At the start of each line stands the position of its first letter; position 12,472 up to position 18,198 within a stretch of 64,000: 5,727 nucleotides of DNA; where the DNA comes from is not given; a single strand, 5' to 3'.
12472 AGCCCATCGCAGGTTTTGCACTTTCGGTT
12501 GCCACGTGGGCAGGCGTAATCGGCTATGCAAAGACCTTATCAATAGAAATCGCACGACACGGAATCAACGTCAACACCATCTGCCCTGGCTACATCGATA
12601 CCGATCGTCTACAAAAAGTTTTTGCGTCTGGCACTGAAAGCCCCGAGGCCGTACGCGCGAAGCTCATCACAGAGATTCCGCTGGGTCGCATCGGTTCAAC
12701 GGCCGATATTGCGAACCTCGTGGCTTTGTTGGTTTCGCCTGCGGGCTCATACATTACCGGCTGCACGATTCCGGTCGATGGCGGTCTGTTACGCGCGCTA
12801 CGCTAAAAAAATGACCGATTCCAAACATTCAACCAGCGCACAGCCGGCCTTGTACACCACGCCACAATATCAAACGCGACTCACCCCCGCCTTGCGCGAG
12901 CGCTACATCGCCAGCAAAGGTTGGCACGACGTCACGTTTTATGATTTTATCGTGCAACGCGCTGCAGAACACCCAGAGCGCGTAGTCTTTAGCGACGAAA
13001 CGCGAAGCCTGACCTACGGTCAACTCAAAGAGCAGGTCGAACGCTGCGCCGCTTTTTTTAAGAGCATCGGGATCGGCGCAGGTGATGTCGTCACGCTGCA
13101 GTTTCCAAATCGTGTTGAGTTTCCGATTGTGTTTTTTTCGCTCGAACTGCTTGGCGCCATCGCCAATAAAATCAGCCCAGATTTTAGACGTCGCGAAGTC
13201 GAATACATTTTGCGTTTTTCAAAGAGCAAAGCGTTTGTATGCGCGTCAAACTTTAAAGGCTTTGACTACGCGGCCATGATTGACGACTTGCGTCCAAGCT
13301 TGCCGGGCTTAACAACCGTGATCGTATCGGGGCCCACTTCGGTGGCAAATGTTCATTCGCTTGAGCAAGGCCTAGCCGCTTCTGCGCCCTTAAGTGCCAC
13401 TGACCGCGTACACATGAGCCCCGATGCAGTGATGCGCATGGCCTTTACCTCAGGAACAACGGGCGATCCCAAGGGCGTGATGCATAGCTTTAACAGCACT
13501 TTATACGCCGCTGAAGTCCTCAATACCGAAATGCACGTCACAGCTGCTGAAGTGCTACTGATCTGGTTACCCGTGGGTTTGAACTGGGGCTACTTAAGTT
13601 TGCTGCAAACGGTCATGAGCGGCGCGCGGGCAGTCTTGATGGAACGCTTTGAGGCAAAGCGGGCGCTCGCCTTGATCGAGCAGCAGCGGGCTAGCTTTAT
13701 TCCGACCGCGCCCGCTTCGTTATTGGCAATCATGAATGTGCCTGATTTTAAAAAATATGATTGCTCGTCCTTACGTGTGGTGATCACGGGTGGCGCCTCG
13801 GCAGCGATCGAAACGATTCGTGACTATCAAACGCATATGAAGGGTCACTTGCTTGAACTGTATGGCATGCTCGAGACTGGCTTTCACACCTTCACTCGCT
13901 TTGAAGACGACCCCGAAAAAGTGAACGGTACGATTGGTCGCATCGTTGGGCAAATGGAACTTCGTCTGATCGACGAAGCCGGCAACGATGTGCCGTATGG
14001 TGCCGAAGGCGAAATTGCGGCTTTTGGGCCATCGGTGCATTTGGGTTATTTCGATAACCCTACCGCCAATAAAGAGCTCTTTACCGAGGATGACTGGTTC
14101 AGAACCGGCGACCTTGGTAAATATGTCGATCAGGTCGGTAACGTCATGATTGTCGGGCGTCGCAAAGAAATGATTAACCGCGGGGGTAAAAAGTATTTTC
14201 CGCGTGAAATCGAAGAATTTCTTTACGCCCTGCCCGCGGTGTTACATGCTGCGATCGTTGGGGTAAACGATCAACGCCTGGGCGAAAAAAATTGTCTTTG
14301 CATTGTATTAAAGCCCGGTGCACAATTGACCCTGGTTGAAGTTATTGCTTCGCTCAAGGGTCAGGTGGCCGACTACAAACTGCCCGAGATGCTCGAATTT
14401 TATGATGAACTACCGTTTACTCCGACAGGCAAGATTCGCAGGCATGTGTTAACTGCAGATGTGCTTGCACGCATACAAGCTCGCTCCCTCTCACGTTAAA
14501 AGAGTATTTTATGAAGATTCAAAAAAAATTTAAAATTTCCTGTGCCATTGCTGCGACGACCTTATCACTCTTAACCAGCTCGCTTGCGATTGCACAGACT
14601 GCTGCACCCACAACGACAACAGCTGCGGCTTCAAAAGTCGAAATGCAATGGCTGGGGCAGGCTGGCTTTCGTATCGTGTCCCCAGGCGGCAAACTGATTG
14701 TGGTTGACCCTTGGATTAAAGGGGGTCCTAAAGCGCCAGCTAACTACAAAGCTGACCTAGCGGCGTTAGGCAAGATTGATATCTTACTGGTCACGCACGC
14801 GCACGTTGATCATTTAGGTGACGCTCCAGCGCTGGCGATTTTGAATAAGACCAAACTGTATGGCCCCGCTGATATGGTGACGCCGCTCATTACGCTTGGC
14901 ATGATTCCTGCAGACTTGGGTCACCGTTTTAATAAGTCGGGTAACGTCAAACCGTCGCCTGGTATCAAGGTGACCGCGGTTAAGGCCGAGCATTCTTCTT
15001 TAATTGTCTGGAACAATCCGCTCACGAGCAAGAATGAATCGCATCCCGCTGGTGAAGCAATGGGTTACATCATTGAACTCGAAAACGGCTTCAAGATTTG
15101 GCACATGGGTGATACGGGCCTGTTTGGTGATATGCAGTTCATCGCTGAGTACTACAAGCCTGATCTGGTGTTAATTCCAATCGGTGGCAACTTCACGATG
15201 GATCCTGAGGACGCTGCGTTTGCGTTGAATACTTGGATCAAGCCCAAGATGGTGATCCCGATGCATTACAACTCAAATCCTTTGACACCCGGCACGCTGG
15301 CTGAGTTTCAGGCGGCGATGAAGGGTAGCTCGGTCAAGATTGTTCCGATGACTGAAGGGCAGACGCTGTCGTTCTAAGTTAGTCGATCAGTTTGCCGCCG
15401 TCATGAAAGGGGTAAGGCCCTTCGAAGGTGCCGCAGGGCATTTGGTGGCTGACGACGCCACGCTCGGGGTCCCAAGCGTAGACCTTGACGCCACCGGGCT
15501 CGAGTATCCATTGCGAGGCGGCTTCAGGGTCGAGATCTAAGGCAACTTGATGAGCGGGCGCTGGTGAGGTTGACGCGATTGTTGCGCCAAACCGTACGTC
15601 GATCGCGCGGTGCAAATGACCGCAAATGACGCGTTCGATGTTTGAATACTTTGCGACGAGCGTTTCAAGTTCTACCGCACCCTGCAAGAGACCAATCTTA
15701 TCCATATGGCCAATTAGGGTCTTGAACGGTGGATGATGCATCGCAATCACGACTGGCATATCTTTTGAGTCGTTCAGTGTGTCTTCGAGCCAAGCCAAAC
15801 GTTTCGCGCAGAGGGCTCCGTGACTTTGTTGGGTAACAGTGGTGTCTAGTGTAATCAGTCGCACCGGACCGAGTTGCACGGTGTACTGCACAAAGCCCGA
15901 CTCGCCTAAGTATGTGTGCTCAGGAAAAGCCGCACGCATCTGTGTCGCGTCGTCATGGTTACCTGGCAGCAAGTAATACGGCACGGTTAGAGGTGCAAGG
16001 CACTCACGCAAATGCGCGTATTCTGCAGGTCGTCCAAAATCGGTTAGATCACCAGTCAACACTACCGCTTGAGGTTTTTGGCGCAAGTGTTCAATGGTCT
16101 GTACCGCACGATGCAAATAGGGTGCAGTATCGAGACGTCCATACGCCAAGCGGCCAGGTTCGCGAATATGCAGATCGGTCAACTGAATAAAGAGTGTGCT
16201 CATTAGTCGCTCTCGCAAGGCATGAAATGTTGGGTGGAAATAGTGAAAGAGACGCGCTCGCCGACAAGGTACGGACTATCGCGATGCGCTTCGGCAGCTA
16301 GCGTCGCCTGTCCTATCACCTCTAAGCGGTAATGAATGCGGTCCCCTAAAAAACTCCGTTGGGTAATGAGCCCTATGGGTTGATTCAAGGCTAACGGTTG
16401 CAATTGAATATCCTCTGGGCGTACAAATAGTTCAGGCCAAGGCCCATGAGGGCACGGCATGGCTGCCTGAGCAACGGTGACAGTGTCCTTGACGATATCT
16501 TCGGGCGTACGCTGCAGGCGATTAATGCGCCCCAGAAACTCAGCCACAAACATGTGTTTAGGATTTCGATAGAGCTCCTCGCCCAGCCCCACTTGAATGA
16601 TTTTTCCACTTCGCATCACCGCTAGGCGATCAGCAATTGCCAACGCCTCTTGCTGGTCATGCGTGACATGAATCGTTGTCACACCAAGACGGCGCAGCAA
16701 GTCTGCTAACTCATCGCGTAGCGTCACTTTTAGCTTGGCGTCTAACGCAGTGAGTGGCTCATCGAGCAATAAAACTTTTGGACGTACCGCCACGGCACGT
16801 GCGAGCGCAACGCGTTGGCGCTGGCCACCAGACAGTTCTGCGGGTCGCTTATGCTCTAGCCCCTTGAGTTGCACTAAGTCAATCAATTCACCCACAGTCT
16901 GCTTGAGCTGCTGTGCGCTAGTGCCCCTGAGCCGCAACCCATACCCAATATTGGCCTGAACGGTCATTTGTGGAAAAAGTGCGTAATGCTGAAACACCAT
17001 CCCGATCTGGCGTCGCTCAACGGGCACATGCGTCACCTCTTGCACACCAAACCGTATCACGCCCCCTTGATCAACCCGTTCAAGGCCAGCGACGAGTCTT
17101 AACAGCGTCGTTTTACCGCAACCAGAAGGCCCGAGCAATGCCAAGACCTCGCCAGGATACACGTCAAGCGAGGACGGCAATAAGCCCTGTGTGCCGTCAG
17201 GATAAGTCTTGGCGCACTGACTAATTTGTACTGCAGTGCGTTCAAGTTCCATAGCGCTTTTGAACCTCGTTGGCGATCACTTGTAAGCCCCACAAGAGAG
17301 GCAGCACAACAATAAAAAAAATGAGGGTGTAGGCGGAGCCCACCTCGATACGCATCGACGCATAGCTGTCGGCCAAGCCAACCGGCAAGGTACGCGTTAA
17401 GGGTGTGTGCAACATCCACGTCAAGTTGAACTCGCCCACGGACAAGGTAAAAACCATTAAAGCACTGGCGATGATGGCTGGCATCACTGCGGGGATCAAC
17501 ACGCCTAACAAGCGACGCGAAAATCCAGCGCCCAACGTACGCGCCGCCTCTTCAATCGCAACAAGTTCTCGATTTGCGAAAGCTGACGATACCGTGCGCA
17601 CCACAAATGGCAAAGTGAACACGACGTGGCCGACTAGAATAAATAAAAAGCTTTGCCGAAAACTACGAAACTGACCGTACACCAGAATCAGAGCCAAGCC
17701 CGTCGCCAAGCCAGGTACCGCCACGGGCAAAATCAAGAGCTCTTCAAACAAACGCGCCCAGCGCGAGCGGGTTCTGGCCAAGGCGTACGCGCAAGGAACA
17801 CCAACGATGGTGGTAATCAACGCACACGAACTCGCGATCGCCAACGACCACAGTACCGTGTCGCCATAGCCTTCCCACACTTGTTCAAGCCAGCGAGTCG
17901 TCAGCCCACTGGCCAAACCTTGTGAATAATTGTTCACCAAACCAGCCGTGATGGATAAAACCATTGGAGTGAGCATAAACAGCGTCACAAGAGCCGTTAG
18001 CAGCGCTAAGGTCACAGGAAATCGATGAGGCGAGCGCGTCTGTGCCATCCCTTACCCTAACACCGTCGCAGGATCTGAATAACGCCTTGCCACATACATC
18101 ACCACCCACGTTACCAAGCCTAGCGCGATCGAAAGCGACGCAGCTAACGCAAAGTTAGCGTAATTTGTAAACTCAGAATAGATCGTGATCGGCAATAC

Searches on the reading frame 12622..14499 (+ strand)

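Call 12: search_protein_families(library=ncbifam, proteins=[window:12622-14499:+], max_evalue=1e-10)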
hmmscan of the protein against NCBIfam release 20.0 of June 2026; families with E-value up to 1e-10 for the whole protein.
window:12622-14499:+ (625 aa): 100 families (the best 25 are shown)
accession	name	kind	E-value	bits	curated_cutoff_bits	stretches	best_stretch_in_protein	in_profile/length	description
NF004837.0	PRK06187.1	subfamily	4.1e-106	355.3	476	1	103-616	7-524/531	long-chain-fatty-acid--CoA ligase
NF004758.0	PRK06087.1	equivalog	8.1e-105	351.3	736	1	92-622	12-543/548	medium-chain fatty-acid--CoA ligase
NF005801.1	PRK07656.1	equivalog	5.4e-96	322.2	657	1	109-608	6-497/500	FadD3 family acyl-CoA ligase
NF009233.0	PRK12583.1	subfamily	2.1e-94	317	832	1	107-618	24-554/558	fatty acid CoA ligase family protein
TIGR03208.1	cyc_hxne_CoA_lg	equivalog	1.1e-90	304.9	792.3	1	89-609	7-535/538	cyclohexanecarboxylate-CoA ligase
TIGR02275.1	DHB_AMP_lig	equivalog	1.3e-84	284.4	723.55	1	85-610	4-525/526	(2,3-dihydroxybenzoyl)adenylate synthase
NF006182.0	PRK08316.1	subfamily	2.8e-79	267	663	1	105-610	12-513/523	fatty acyl-CoA synthetase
NF005702.0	PRK07514.1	subfamily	2.2e-76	257.2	558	1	106-612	5-498/506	malonyl-CoA synthase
NF004797.0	PRK06145.1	equivalog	4.6e-75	252.9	850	1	107-613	5-494/499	acyl-CoA synthetase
NF005676.0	PRK07470.1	equivalog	1.3e-74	251.7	774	1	108-617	24-532/544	acyl-CoA synthetase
NF006181.0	PRK08314.1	subfamily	1.4e-74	251.3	705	1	105-610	25-550/563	long-chain-fatty-acid--CoA ligase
NF004822.0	PRK06178.1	equivalog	1e-73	248.9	782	1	102-613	35-566/571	acyl-CoA synthetase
NF005307.0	PRK06839.1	equivalog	1.4e-73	248.3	748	1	109-612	7-491/496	o-succinylbenzoate--CoA ligase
NF008192.1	PRK10946.1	equivalog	6.7e-73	245.8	783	1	85-614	5-529/534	(2,3-dihydroxybenzoyl)adenylate synthase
NF005714.0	PRK07529.1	subfamily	1.6e-70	238.2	632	1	105-623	31-585/640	acyl-CoA synthetase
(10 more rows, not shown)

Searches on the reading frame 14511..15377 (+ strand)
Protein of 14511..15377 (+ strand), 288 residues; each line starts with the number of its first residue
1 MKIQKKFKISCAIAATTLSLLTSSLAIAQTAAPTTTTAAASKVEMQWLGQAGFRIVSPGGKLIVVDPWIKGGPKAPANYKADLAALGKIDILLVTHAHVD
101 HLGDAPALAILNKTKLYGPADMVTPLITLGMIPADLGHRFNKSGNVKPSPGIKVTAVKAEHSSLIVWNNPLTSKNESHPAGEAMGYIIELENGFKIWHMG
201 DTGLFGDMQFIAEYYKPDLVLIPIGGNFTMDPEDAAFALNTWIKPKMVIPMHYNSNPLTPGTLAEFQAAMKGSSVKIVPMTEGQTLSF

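Call 12: search_protein_families(library=ncbifam, proteins=[window:14511-15377:+], max_evalue=1e-10)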
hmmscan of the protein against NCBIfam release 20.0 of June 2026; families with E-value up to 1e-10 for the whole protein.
window:14511-15377:+ (288 aa): 1 family
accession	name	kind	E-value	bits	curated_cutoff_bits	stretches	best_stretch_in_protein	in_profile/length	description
NF001911.0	PRK00685.1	equivalog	3.3e-57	193.6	144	1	44-287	2-227/228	metal-dependent hydrolase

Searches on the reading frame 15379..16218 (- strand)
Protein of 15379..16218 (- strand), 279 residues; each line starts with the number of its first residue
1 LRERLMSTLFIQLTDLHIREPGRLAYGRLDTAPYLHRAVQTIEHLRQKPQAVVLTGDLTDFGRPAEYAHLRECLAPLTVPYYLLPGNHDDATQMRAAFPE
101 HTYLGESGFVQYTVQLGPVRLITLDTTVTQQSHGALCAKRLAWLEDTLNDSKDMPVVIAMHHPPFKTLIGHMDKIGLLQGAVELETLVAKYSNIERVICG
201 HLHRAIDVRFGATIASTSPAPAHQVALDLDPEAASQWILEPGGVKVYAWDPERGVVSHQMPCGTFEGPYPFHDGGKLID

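Call 12: search_protein_families(library=ncbifam, proteins=[window:15379-16218:-], max_evalue=1e-10)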
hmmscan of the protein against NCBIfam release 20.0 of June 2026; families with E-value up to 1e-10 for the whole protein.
window:15379-16218:- (279 aa): 2 families
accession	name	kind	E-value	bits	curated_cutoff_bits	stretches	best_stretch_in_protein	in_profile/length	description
NF050112.1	PhdiestSpdARhizob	equivalog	1.6e-46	159.1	400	1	11-258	3-252/264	2', 3'cyclic nucleotide phosphodiesterase SpdA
NF008359.0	PRK11148.1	equivalog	1.3e-26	93.7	225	1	10-220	17-222/275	3',5'-cyclic-AMP phosphodiesterase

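Call 24: search_protein_families(library=pfam, proteins=[window:15379-16218:-], max_evalue=0.01)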
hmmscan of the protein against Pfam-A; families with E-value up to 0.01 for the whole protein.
window:15379-16218:- (279 aa): 2 families
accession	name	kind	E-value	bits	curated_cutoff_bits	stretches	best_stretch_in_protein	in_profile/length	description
PF00149.33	Metallophos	-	2.9e-19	70.7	21.5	1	10-204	3-190/191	Calcineurin-like phosphoesterase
PF12850.12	Metallophos_2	-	6.5e-05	23.4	27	1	38-206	16-120/154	Calcineurin-like phosphoesterase superfamily domain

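Call 86: search_solved_structures(query=window:15379-16218:-, max_evalue=1e-10)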
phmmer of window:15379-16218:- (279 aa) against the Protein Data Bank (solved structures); distinct sequences matched with E-value up to 1e-10: 6.
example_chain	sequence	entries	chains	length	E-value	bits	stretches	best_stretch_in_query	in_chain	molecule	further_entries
2dxl_A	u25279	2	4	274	2.1e-34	122.5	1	10-271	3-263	Phosphohydrolase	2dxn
2zo9_B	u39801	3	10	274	2.3e-34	122.3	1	10-271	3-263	Phosphohydrolase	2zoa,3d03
2hy1_A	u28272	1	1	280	5.3e-22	81.8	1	10-221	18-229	Rv0805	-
3ib7_A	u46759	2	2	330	8.7e-22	81.1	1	10-221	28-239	Icc protein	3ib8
2hyp_A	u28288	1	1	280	7.1e-21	78.1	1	10-221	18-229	Hypothetical protein RV0805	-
2hyo_A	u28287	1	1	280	7.4e-21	78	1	10-221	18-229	Rv0805N97A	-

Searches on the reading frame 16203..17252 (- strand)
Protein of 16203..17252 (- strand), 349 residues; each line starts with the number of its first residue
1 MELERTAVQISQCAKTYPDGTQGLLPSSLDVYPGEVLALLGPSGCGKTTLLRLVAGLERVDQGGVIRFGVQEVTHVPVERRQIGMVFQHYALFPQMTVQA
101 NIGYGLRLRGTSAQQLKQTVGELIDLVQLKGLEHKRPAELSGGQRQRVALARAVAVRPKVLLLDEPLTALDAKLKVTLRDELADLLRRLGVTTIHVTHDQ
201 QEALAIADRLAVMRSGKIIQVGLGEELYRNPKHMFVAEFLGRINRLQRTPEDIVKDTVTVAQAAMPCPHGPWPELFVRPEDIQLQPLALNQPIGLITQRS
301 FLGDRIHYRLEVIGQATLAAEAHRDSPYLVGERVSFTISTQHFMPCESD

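Call 12: search_protein_families(library=ncbifam, proteins=[window:16203-17252:-], max_evalue=1e-10)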
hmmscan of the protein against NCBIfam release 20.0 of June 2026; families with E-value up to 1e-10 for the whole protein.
window:16203-17252:- (349 aa): 171 families (the best 25 are shown)
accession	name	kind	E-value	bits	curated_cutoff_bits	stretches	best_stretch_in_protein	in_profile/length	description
TIGR03265.1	PhnT2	equivalog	1.9e-103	346.4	457.7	1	7-317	4-319/353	putative 2-aminoethylphosphonate ABC transporter ATP-binding protein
TIGR01187.1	potA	subfamily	4.4e-94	315.2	355.6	1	39-323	1-298/325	polyamine ABC transporter ATP-binding protein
NF006987.0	PRK09452.1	equivalog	2.6e-91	306.2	482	1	5-312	15-333/378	spermidine/putrescine ABC transporter ATP-binding protein PotA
NF008653.0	PRK11650.1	subfamily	4.6e-85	285.8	432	1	7-343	3-344/357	sn-glycerol-3-phosphate ABC transporter ATP-binding protein UgpC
NF043075.1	MMSYN1_0197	equivalog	2.8e-83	279.7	550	1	8-340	3-333/341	spermidine/putrescine ABC transporter ATP-binding protein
TIGR00968.1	3a0106s01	subfamily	1.2e-82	277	342.75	1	9-246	2-237/237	sulfate ABC transporter ATP-binding protein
TIGR03258.1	PhnT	equivalog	2.8e-80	270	499.15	1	21-338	21-349/359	2-aminoethylphosphonate ABC transport system ATP-binding subunit PhnT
NF008513.0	PRK11432.1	equivalog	1.7e-78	264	496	1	29-314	27-315/351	ferric ABC transporter ATP-binding protein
NF008105.0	PRK10851.1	equivalog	4.1e-77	259.3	502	1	8-285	3-283/362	sulfate/thiosulfate ABC transporter ATP-binding protein CysA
NF040840.2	tungstate_WtpC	equivalog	1.6e-75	254.6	440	1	28-284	20-278/347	tungstate ABC transporter ATP-binding protein WtpC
NF008621.0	PRK11607.1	equivalog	2.4e-75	253.7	613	1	9-262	21-272/377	putrescine ABC transporter ATP-binding subunit PotG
NF040933.2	ABC_arch_GlcV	equivalog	1.1e-71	241.6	450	1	8-288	3-292/357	glucose ABC transporter ATP-binding protein GlcV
NF008233.0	PRK11000.1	equivalog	1.2e-70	238.3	568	1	7-260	3-256/369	maltose/maltodextrin ABC transporter ATP-binding protein MalK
TIGR01186.1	proV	subfamily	5.8e-64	216.5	326.6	1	23-249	8-239/363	betaine/proline/choline family ABC transporter ATP-binding protein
TIGR03415.1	ABC_choXWV_ATP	equivalog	1.3e-59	202.1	483.75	1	27-256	43-282/382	choline ABC transporter ATP-binding protein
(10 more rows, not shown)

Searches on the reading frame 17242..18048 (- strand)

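Call 6: search_protein_families(library=ncbifam, proteins=[window:17242-18048:-])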
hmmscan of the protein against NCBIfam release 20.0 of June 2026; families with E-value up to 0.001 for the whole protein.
window:17242-18048:- (268 aa): 20 families
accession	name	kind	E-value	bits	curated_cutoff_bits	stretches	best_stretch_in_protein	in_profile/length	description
TIGR03255.1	PhnV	equivalog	8.3e-28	97.8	358.7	1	15-261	17-267/270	2-aminoethylphosphonate ABC transport system, membrane component PhnV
TIGR02141.1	modB_ABC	equivalog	3.2e-21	76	182.6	1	68-251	3-196/208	molybdate ABC transporter permease subunit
TIGR01581.1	Mo_ABC_porter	hypoth_equivalog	5.2e-21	75.2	210.3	1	62-248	20-219/225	ABC transporter permease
NF007047.0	PRK09500.1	equivalog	1.7e-20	73.8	326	1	18-226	11-219/257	spermidine/putrescine ABC transporter permease PotC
TIGR00969.1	3a0106s02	subfamily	2.1e-16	60.2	240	1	15-240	21-251/272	sulfate ABC transporter permease subunit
NF007889.0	PRK10592.1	equivalog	3e-16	59.9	476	1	17-260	15-266/281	putrescine ABC transporter permease PotI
NF007044.0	PRK09497.1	equivalog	9.4e-16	58.1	348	1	12-215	10-230/285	spermidine/putrescine ABC transporter permease PotB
NF040839.1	tungstate_WtpB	equivalog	1.7e-15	57.4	340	1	15-256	7-245/251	tungstate ABC transporter permease WtpB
TIGR03262.1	PhnU2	equivalog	1.4e-14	53.7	593.25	1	14-208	7-206/546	putative 2-aminoethylphosphonate ABC transporter permease subunit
TIGR02139.1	permease_CysT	equivalog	1.6e-14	54.2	246.1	1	14-212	9-209/265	sulfate ABC transporter permease subunit CysT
NF006939.0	PRK09421.1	equivalog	1.2e-13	51.1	262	1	64-225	11-186/230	molybdate ABC transporter permease subunit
NF011624.0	PRK15050.1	equivalog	8.1e-13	48.1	247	1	15-250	28-275/297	2-aminoethylphosphonate ABC transporter permease subunit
TIGR02140.1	permease_CysW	equivalog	3.3e-11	43.2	329.1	1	20-250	8-248/261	sulfate ABC transporter permease subunit CysW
NF008208.0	PRK10971.1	equivalog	8.7e-11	41.8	415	1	56-209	55-214/277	sulfate/thiosulfate ABC transporter permease CysT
NF043073.1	MMSYN1_0195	equivalog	1.1e-10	40.3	1250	1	19-208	11-200/1021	spermidine/putrescine ABC transporter permease/substrate-binding protein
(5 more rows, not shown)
